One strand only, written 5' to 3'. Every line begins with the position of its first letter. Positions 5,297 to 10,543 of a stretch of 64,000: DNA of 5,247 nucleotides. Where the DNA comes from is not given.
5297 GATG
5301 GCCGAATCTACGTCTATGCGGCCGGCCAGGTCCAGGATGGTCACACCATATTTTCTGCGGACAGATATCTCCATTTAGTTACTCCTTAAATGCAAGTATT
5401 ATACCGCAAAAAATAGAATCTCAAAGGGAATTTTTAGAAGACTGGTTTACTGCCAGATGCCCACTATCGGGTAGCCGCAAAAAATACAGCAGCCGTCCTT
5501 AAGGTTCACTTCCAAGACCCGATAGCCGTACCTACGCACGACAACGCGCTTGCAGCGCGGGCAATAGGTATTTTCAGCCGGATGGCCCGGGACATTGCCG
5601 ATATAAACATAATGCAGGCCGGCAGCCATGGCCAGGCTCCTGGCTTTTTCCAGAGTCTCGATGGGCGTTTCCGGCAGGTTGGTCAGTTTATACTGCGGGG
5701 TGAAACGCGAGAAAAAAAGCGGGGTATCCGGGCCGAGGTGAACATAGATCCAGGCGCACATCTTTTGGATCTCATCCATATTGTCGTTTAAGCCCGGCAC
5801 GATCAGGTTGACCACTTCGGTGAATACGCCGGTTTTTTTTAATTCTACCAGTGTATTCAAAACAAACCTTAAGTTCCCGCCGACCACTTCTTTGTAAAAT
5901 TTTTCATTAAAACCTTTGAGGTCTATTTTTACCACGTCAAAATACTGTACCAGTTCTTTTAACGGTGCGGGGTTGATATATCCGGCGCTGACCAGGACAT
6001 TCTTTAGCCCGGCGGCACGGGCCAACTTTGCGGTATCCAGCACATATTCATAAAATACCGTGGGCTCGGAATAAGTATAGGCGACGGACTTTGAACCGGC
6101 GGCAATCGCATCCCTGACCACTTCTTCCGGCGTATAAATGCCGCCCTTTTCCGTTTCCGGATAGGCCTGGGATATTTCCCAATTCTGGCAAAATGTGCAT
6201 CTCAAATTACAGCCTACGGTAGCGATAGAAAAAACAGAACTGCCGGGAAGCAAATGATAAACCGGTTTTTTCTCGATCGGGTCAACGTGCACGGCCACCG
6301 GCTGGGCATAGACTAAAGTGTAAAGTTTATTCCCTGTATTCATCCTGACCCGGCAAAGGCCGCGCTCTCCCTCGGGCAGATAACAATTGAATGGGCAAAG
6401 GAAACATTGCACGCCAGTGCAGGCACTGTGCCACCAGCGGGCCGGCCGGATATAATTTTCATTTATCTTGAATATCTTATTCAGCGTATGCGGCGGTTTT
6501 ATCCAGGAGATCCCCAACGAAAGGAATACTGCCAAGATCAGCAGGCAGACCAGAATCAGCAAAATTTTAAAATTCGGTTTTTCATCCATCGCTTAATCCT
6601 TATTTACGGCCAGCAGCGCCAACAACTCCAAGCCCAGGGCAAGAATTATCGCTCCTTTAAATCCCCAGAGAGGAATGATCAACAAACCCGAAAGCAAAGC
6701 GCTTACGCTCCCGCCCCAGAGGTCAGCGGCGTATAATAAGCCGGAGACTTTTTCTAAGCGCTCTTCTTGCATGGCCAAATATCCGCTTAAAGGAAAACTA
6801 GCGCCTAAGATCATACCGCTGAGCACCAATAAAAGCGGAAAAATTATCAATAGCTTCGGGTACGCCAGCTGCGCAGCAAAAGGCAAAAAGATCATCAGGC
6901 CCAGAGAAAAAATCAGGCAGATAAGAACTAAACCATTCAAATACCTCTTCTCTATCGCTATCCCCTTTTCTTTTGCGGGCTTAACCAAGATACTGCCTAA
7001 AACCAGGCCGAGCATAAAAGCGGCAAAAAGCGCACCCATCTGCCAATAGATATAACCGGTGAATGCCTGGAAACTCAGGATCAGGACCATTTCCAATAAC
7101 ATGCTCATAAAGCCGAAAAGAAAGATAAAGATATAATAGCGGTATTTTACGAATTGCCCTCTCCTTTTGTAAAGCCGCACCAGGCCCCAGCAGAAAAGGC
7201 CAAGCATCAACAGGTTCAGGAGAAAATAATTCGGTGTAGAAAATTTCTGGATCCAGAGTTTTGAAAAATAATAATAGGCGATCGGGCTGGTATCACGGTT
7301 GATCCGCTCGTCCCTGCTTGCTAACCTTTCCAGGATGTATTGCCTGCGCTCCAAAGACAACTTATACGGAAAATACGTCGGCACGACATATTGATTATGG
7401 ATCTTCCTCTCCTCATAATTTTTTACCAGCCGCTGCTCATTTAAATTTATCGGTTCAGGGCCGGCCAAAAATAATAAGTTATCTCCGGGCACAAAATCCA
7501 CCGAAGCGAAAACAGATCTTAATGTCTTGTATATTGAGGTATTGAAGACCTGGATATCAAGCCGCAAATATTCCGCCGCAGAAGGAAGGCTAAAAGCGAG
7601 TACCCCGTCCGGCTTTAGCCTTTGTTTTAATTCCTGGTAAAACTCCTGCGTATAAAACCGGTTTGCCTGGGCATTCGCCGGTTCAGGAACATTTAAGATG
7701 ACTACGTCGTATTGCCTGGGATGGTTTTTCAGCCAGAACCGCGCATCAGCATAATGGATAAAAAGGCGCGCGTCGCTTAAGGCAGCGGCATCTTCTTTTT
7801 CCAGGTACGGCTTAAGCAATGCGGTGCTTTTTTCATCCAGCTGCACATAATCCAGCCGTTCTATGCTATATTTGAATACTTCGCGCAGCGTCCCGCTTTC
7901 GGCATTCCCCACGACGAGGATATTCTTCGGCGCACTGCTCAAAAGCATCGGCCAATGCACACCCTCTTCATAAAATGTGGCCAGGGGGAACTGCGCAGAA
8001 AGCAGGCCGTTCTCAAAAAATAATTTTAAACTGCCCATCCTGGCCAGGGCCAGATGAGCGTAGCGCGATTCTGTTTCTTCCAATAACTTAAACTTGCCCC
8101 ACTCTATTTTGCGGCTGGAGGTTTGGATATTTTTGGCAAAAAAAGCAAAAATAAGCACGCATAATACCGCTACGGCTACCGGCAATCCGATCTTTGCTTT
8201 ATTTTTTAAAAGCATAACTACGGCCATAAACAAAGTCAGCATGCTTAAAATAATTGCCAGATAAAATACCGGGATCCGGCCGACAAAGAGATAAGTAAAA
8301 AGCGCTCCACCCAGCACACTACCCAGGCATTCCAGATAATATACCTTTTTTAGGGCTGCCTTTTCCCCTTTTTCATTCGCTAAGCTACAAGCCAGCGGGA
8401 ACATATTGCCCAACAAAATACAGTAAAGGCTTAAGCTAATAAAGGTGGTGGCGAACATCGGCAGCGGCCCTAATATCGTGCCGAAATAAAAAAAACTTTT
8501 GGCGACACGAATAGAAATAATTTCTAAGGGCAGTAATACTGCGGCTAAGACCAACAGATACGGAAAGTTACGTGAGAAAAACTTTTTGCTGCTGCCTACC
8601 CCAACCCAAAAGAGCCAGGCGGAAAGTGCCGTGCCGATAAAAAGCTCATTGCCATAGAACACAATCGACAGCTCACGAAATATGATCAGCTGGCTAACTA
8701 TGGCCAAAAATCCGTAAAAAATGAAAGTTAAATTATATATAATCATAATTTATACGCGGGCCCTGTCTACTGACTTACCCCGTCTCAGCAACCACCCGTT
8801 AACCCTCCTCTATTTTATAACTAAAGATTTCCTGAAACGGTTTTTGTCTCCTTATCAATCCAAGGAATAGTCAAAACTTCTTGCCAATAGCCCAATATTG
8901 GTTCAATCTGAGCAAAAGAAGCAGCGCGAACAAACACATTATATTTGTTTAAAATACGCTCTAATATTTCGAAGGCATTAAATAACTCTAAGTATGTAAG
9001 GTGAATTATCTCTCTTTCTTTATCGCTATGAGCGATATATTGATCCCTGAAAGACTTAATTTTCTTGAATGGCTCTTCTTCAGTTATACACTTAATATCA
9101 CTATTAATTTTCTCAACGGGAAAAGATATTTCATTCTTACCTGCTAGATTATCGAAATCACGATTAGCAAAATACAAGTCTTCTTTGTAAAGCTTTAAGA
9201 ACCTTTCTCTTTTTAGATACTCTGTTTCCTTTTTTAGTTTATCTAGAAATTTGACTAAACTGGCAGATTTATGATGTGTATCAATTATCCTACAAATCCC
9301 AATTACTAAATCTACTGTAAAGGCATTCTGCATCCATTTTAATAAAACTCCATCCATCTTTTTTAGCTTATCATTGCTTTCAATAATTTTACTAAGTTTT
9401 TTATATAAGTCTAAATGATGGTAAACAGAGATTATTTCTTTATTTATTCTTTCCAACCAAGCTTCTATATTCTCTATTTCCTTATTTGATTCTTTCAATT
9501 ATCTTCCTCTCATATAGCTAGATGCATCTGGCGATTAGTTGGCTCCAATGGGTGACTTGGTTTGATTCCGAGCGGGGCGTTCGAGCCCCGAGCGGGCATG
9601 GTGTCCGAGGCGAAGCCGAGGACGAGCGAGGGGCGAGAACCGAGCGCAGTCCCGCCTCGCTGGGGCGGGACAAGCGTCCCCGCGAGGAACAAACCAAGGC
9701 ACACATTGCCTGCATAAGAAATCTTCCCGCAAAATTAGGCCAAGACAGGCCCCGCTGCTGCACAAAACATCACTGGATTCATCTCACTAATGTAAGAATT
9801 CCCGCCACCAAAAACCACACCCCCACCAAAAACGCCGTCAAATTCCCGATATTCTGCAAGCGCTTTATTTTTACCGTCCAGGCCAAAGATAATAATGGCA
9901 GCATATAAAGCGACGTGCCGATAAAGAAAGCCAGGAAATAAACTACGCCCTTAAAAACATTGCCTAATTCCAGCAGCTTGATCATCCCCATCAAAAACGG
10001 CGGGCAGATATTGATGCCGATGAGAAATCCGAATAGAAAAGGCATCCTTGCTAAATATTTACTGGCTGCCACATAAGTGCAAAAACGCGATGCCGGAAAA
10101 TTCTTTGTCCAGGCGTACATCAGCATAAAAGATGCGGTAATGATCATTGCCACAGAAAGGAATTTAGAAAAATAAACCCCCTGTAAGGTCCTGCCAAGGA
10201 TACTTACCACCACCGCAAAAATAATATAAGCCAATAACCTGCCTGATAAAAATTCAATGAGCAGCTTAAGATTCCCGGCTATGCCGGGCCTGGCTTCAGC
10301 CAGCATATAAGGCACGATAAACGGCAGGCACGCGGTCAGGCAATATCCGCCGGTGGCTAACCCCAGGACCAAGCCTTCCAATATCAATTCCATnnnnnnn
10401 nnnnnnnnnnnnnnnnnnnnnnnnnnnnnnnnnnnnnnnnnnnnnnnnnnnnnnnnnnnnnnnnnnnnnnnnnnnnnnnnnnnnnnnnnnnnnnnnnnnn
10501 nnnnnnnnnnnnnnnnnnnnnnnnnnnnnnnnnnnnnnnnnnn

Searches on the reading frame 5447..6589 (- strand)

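Call 39: search_protein_families(library=pfam, proteins=[window:5447-6589:-], max_evalue=0.00001)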
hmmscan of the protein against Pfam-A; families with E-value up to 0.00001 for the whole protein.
window:5447-6589:- (380 aa): 1 family
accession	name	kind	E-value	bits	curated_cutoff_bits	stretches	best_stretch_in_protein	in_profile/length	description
PF04055.27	Radical_SAM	-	3.7e-24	86.2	29.5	1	123-280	3-165/166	Radical SAM superfamily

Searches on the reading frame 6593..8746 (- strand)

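Call 39: search_protein_families(library=pfam, proteins=[window:6593-8746:-], max_evalue=0.00001)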
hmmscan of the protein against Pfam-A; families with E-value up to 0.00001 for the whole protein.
window:6593-8746:- (717 aa): 1 family
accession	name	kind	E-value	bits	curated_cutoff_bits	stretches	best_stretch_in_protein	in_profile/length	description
PF01564.23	Spermine_synth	-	4.5e-22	78.9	22.9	1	263-385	9-130/186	Spermine/spermidine synthase domain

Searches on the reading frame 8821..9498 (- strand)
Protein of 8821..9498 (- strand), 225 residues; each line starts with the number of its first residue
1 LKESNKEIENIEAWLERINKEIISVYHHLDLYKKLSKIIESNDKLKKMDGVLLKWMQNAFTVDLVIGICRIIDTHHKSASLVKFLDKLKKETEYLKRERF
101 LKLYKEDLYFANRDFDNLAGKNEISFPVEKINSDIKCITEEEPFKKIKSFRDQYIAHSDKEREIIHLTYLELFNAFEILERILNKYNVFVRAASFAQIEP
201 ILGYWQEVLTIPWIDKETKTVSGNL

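Call 39: search_protein_families(library=pfam, proteins=[window:8821-9498:-], max_evalue=0.00001)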
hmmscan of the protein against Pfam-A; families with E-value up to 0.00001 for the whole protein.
window:8821-9498:- (225 aa): 1 family
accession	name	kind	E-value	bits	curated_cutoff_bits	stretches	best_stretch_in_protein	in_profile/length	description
PF18734.6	HEPN_AbiU2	-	2.3e-16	60.3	26.8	1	8-196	1-178/193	AbiU2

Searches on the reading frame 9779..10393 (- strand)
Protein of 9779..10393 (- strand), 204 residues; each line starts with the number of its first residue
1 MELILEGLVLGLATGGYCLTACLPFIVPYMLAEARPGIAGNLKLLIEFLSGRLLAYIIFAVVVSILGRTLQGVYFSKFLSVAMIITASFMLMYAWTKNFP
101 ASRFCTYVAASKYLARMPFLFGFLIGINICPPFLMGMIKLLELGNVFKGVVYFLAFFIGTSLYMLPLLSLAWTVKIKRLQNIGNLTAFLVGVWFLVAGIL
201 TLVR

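Call 39: search_protein_families(library=pfam, proteins=[window:9779-10393:-], max_evalue=0.00001)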
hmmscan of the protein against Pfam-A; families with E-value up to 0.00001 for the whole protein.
window:9779-10393:- (204 aa): 1 family
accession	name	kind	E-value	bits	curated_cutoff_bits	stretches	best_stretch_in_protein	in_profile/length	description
PF13386.12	DsbD_2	-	2.2e-17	64.1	24.9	1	8-193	3-192/199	Cytochrome C biogenesis protein transmembrane region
